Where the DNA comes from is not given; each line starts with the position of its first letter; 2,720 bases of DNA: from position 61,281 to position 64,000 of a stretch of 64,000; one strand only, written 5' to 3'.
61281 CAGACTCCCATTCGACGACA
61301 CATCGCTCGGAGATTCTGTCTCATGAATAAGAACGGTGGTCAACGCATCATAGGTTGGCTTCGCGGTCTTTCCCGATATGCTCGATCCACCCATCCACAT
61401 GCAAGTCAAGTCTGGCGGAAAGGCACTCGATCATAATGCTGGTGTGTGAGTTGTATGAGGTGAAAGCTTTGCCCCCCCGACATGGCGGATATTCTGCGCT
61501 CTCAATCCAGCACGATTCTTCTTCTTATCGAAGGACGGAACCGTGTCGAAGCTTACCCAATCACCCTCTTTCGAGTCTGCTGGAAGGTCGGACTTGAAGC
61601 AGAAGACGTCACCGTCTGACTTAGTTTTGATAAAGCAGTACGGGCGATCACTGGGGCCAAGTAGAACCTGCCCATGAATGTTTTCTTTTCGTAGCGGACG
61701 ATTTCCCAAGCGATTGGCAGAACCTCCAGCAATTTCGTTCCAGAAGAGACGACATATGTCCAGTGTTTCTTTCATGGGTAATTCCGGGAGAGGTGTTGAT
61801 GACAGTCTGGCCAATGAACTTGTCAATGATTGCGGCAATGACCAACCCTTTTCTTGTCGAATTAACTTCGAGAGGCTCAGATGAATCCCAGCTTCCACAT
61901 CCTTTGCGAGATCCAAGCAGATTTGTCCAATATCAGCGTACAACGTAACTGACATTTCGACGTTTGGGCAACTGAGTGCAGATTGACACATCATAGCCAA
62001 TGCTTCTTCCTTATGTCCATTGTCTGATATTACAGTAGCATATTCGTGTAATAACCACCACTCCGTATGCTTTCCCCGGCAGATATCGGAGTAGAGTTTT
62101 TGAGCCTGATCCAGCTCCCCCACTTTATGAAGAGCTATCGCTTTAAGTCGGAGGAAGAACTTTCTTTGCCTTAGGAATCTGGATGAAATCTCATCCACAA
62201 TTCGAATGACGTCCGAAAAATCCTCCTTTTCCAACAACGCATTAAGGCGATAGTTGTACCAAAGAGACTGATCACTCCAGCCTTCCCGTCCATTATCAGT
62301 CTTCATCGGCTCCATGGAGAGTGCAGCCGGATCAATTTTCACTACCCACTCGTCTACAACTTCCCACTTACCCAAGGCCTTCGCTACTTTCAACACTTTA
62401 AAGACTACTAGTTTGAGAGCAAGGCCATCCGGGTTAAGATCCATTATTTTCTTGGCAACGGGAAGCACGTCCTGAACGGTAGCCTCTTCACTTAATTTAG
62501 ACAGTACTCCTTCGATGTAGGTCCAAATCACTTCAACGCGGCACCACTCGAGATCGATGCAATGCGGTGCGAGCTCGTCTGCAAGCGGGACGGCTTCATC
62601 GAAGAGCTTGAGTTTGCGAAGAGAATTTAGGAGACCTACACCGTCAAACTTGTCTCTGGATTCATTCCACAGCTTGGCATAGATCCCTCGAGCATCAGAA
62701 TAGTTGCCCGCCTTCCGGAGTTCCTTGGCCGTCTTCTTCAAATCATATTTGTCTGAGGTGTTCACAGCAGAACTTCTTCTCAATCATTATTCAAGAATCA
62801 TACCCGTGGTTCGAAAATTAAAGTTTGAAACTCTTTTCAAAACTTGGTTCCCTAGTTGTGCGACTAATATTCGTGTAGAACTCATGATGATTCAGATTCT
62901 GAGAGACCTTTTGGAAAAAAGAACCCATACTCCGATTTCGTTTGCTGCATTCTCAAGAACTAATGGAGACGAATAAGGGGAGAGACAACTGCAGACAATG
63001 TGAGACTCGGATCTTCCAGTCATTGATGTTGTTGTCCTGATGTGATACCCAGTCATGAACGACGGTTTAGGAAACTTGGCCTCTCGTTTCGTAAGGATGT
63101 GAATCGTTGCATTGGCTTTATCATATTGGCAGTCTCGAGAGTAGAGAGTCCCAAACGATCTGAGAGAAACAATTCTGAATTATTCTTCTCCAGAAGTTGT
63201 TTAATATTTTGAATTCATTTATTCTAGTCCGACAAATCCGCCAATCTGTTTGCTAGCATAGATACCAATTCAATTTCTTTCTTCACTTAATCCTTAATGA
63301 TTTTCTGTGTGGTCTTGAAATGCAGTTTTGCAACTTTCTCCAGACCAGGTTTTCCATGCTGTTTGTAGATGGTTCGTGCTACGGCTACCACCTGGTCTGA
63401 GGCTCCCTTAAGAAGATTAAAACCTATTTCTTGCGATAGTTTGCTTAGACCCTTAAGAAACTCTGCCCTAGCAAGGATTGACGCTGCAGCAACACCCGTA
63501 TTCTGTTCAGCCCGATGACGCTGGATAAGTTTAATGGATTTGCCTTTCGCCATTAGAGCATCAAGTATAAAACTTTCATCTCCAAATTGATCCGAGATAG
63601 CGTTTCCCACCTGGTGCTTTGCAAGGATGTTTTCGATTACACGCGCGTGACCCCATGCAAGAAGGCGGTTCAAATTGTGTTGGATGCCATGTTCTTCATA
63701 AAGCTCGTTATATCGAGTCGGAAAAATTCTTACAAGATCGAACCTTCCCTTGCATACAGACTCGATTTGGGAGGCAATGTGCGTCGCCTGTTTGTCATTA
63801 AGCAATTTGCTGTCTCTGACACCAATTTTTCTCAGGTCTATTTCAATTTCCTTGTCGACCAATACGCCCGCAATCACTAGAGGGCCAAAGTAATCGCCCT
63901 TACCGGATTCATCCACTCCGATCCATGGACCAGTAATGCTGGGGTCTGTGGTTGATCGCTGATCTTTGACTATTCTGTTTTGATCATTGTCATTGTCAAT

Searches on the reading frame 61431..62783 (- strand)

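Call 6: search_protein_families(library=pfam, proteins=[window:61431-62783:-], max_evalue=0.01)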
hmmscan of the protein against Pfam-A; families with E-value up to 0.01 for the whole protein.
window:61431-62783:- (450 aa): 2 families
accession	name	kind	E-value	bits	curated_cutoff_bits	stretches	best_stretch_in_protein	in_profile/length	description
PF22860.2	DUF7017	-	1.3e-11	45.1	27.5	1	214-322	7-114/141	Domain of unknown function (DUF7017)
PF13428.12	TPR_14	-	0.0003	21.6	23.5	0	212-244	5-39/44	Tetratricopeptide repeat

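Call 82: search_protein_families(library=padloc, proteins=[window:61431-62783:-], max_evalue=0.001)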
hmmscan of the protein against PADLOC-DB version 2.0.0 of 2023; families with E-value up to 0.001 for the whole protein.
window:61431-62783:- (450 aa): 9 families
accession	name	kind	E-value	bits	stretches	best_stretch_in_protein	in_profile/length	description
PDLC01170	TPR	-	7e-28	96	1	11-433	3-366/368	TPR repeats containing protein fused to cold shock-like domain (OB-fold)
PDLC04483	PDC-M16B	-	4.7e-13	46.6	1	206-322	176-291/537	-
PDLC04482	PDC-M16B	-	9.5e-09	32.4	1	214-322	187-294/555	-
PDLC04480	PDC-M16B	-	8.6e-07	26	1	214-321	193-299/472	-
PDLC04488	PDC-M16B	-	2e-06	24.8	0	188-319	243-372/634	-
PDLC04487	PDC-M16B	-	3.9e-05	21.1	1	215-321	194-299/354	-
PDLC04478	PDC-M16B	-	3.9e-05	20.4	0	180-272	244-337/654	-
PDLC04477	PDC-M16B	-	9e-05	19.3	0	184-322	194-329/501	-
PDLC04484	PDC-M16B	-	0.00021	17.7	1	202-273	202-271/574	-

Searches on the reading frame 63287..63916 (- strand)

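Call 85: search_protein_families(library=pfam, proteins=[window:63287-63916:-], max_evalue=0.001)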
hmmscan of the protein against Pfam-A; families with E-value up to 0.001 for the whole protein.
window:63287-63916:- (209 aa): 1 family
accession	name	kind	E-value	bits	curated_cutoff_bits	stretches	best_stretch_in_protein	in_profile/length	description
PF01351.25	RNase_HII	-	2.1e-27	96.8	25.8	1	1-203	3-199/199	Ribonuclease HII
